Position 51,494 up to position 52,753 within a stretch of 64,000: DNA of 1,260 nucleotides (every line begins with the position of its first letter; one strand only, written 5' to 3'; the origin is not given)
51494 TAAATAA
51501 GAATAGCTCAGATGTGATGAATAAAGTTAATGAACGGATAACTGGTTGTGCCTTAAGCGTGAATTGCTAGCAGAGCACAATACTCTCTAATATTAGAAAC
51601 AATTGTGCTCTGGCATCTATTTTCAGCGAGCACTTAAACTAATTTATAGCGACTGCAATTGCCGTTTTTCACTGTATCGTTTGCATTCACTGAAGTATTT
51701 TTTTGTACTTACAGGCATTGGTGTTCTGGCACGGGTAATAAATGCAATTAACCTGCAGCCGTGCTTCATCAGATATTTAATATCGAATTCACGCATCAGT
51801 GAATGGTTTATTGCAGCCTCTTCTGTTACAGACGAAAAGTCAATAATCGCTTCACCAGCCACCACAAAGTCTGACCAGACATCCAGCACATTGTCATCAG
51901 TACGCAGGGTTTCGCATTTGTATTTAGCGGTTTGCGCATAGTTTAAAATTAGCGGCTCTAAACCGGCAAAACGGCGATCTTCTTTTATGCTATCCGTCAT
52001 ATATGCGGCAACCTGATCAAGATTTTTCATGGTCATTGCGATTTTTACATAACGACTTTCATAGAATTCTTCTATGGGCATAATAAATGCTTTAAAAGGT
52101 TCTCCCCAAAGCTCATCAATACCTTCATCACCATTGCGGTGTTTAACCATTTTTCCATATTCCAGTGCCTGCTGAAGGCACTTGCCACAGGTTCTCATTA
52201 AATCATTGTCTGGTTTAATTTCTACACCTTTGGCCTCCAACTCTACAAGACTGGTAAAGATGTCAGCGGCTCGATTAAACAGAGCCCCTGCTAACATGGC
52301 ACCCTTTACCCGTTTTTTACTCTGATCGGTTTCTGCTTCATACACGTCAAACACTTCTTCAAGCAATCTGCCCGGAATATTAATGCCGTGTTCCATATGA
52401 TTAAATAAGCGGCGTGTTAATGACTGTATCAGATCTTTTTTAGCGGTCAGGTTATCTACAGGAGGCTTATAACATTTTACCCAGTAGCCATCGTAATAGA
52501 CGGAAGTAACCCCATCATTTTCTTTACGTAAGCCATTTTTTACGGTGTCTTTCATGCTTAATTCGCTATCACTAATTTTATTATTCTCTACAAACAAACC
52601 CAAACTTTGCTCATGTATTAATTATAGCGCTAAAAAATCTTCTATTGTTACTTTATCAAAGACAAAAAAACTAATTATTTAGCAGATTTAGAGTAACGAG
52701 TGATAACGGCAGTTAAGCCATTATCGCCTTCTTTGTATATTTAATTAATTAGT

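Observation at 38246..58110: Family C intergenic element with inverted-repeat arms, recurring in promoter-proximal regions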

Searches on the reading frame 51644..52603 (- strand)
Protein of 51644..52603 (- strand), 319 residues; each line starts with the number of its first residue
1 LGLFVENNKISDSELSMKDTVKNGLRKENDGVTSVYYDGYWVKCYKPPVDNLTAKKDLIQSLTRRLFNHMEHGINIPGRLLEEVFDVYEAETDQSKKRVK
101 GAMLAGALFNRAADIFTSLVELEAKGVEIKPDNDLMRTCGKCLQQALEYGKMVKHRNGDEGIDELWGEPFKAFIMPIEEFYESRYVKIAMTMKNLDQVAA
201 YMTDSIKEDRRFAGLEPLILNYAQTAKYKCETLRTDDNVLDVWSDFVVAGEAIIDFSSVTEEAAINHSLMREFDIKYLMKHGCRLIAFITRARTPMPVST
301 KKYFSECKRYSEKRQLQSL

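Call 47: search_protein_families(library=pfam, proteins=[window:51644-52603:-], max_evalue=0.001)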
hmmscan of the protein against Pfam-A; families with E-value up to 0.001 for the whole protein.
window:51644-52603:- (319 aa): 0 families

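Call 52: find_homologous_proteins(query=window:51644-52603:-, max_evalue=1e-10)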
Query window:51644-52603:- (319 aa): 4633 proteins with E <= 1e-10 among 6021 candidates; the best 120 are listed.
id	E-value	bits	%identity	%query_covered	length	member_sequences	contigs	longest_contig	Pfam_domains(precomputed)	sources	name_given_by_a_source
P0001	1.3e-187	640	93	95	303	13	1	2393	-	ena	-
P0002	4.5e-187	639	93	94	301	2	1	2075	-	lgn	-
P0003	4.2e-171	586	84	95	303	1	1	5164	-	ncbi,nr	ncbi:MAG: hypothetical protein OQK98_16020 [Gammaproteobacteria bacterium]|nr:hypothetical protein [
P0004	1.5e-167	574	85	94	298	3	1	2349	-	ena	-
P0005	4.8e-166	569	84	94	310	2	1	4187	-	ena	-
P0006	4.2e-162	557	81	93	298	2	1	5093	-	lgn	-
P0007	4.1e-145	501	72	94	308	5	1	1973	-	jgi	jgi:hypothetical protein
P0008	3.0e-144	498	72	93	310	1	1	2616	-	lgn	-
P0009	5.5e-143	494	71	93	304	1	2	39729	-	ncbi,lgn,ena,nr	ncbi:MAG: hypothetical protein KAT12_03805 [Gammaproteobacteria bacterium]|nr:hypothetical protein [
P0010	1.2e-142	493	71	93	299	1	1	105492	-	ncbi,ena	-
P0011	1.4e-142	492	71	94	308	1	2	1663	-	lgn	-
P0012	1.5e-142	492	72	93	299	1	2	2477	-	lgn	-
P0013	2.2e-142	492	71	93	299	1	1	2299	-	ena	-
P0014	2.3e-142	492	71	93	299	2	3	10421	-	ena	-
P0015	3.1e-142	491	70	94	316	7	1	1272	-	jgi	-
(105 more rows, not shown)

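Call 53: find_encoding_contigs(protein=P0001, flank=3000, max_places=2)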
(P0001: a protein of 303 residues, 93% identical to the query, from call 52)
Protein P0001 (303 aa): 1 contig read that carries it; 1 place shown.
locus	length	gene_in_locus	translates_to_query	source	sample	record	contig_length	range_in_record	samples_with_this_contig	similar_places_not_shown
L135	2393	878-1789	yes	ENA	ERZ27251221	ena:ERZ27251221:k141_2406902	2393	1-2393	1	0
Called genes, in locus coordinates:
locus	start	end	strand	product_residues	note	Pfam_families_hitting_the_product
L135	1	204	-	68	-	?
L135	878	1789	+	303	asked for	-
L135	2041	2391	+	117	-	?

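Call 54: find_encoding_contigs(protein=P0003, flank=4000, max_places=2)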
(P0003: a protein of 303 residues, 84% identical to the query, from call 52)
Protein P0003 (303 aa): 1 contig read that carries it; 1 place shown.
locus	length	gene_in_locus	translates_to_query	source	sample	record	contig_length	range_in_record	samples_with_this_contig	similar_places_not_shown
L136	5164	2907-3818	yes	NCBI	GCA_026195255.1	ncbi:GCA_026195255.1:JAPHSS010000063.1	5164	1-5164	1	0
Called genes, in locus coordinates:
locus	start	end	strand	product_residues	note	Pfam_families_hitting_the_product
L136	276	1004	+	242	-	PF00578:AhpC-TSA, PF08534:Redoxin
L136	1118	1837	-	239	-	-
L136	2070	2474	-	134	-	PF04358:DsrC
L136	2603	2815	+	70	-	-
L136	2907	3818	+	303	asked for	-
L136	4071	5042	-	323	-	PF00657:Lipase_GDSL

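Call 55: find_encoding_contigs(protein=P0006, flank=4000, max_places=2)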
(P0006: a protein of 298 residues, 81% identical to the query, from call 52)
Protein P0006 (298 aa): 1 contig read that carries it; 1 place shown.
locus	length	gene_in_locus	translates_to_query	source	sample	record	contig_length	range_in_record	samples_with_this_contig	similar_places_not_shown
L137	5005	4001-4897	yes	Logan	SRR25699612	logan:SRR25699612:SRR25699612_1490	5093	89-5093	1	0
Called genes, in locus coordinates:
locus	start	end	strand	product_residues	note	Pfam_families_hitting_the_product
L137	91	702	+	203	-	-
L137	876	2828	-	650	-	PF12729:4HB_MCP_1 (weak), PF00990:GGDEF, PF00563:EAL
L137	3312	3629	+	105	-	PF05973:Gp49 (weak)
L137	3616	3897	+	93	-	PF21716:dnstrm_HI1420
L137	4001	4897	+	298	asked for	-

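Call 56: find_encoding_contigs(protein=P0005, flank=4000, max_places=2)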
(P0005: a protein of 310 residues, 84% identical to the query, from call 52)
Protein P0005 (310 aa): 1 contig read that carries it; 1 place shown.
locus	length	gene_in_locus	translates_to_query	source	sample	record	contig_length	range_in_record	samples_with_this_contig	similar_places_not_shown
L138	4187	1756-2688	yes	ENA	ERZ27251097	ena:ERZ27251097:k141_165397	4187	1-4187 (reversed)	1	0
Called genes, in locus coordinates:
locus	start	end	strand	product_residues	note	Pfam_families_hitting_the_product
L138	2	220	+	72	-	?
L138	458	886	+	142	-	PF00565:SNase (weak)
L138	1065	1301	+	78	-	PF03693:ParD_antitoxin (weak)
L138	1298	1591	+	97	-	PF05016:ParE_toxin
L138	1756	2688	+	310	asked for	-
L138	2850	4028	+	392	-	PF13229:Beta_helix, PF05048:NosD, PF13229:Beta_helix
